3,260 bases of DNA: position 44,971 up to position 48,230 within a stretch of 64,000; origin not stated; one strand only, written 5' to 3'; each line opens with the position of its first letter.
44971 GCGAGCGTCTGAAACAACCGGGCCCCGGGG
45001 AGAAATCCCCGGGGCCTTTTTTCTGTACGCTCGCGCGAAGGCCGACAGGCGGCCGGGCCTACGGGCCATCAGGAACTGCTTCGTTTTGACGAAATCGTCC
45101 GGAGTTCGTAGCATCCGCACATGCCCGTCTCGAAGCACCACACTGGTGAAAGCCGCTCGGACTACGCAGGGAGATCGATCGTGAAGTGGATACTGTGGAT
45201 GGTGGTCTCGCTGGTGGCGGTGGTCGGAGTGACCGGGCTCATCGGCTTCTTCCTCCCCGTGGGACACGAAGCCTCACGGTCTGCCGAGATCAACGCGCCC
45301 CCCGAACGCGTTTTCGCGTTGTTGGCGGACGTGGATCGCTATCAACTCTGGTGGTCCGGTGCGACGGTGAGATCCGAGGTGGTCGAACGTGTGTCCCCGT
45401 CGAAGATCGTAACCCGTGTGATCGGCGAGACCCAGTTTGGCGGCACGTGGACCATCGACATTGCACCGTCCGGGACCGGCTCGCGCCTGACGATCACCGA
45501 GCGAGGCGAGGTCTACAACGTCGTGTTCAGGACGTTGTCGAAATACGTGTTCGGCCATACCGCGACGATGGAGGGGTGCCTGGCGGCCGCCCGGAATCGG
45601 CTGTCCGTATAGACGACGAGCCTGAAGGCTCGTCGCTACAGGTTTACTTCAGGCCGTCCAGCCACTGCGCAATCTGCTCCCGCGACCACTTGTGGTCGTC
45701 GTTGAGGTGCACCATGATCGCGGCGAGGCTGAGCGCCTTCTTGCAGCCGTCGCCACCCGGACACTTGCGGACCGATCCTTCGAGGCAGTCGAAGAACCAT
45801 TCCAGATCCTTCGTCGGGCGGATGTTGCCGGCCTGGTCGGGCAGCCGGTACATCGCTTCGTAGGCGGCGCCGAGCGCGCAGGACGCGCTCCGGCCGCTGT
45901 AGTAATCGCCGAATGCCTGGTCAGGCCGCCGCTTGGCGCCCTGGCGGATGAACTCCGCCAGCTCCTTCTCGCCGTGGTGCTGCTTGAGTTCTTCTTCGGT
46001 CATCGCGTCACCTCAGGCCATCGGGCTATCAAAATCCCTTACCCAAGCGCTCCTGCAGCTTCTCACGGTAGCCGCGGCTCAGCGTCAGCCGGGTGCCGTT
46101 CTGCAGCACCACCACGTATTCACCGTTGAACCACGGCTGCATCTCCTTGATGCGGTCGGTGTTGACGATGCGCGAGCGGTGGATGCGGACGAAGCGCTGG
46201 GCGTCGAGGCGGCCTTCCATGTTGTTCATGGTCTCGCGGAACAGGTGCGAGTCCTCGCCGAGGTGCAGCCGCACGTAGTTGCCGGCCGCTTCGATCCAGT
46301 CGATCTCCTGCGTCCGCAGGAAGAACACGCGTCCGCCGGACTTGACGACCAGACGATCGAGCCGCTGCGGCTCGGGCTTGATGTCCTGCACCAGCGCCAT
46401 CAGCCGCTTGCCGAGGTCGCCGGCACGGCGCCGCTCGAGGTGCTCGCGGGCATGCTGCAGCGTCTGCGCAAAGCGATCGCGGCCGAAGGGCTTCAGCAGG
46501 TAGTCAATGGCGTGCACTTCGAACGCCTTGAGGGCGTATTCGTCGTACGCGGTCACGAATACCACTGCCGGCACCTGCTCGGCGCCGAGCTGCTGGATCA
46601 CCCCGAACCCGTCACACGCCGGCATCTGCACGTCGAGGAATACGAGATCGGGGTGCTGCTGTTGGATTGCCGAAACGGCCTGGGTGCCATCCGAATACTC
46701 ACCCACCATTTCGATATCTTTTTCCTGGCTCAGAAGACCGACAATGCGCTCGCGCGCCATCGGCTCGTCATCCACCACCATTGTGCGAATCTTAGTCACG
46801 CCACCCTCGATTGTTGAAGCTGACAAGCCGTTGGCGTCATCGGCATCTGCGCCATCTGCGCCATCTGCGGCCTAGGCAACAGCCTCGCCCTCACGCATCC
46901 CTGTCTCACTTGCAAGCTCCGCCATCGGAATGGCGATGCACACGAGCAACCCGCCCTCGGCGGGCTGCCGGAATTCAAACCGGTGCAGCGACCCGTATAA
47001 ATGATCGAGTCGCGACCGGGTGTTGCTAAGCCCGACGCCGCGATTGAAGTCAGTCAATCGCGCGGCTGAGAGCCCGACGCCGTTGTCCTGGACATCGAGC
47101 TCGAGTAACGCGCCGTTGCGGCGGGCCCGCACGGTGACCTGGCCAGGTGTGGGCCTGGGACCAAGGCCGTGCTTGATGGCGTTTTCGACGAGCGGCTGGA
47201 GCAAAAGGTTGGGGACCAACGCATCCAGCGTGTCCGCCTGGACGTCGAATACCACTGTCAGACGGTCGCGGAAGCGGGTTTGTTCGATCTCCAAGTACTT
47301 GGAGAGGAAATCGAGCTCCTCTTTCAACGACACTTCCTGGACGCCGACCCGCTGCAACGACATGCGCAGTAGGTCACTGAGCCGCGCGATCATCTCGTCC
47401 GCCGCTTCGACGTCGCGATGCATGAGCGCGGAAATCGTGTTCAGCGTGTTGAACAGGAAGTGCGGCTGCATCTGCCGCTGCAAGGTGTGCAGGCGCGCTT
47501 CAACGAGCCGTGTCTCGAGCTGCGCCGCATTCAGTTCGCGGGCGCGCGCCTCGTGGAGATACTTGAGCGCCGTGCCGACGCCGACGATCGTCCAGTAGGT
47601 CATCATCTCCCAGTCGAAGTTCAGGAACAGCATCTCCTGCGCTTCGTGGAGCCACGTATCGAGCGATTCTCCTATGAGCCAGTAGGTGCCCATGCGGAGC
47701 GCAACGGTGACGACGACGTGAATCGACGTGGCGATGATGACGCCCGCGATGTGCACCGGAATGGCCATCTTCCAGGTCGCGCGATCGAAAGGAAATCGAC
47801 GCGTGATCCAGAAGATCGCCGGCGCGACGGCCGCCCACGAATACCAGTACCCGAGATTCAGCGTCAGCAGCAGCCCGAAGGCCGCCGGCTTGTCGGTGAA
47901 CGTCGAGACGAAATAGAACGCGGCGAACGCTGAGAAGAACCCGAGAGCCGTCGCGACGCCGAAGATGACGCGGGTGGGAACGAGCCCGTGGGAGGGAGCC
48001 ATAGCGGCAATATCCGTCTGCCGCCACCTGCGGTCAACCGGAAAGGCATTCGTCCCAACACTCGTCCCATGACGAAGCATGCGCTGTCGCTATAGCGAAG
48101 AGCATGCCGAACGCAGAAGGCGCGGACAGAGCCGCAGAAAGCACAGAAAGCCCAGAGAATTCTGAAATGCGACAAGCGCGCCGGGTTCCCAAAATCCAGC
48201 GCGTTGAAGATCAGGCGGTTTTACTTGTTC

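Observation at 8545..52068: Tandem 7-9 nt oligomer arrays, usually paired as inverted arrays, fill almost every intergenic spacer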

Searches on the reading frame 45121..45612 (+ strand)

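Call 42: search_protein_families(library=pfam, max_evalue=0.00001, proteins=[window:45121-45612:+])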
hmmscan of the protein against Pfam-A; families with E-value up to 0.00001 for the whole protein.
window:45121-45612:+ (163 aa): 2 families
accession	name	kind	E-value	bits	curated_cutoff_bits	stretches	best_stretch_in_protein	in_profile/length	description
PF10604.15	Polyketide_cyc2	-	5e-09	37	27.4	1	50-111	3-60/142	Polyketide cyclase / dehydrase and lipid transport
PF03364.25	Polyketide_cyc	-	5.8e-06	27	23.4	0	57-93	1-36/126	Polyketide cyclase / dehydrase and lipid transport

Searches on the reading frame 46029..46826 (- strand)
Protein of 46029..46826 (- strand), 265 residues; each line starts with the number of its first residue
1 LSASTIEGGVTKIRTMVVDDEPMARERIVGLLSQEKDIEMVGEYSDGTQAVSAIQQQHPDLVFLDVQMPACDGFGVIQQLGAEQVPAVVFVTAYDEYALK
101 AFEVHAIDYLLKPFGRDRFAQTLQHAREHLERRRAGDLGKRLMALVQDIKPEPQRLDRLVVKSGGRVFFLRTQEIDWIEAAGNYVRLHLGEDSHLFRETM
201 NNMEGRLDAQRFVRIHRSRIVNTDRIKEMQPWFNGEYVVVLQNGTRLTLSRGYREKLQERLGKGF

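Call 42: search_protein_families(library=pfam, max_evalue=0.00001, proteins=[window:46029-46826:-])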
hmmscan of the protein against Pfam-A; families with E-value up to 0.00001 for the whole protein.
window:46029-46826:- (265 aa): 2 families
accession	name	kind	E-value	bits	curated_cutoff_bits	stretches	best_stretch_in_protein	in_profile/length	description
PF04397.21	LytTR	-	6.2e-28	97.3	22.6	1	166-261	2-97/98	LytTr DNA-binding domain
PF00072.30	Response_reg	-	8.6e-25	87.5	30.2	1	16-123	2-110/111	Response regulator receiver domain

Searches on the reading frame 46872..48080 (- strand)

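Call 42: search_protein_families(library=pfam, max_evalue=0.00001, proteins=[window:46872-48080:-])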
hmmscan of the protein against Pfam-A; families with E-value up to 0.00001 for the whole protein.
window:46872-48080:- (402 aa): 2 families
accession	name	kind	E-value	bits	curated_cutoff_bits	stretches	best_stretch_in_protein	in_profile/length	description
PF06580.19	His_kinase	-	5.1e-27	94.4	25.2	1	195-274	1-81/81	Histidine kinase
PF02518.31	HATPase_c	-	4.3e-09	37.2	26.4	1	292-386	8-109/111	Histidine kinase-, DNA gyrase B-, and HSP90-like ATPase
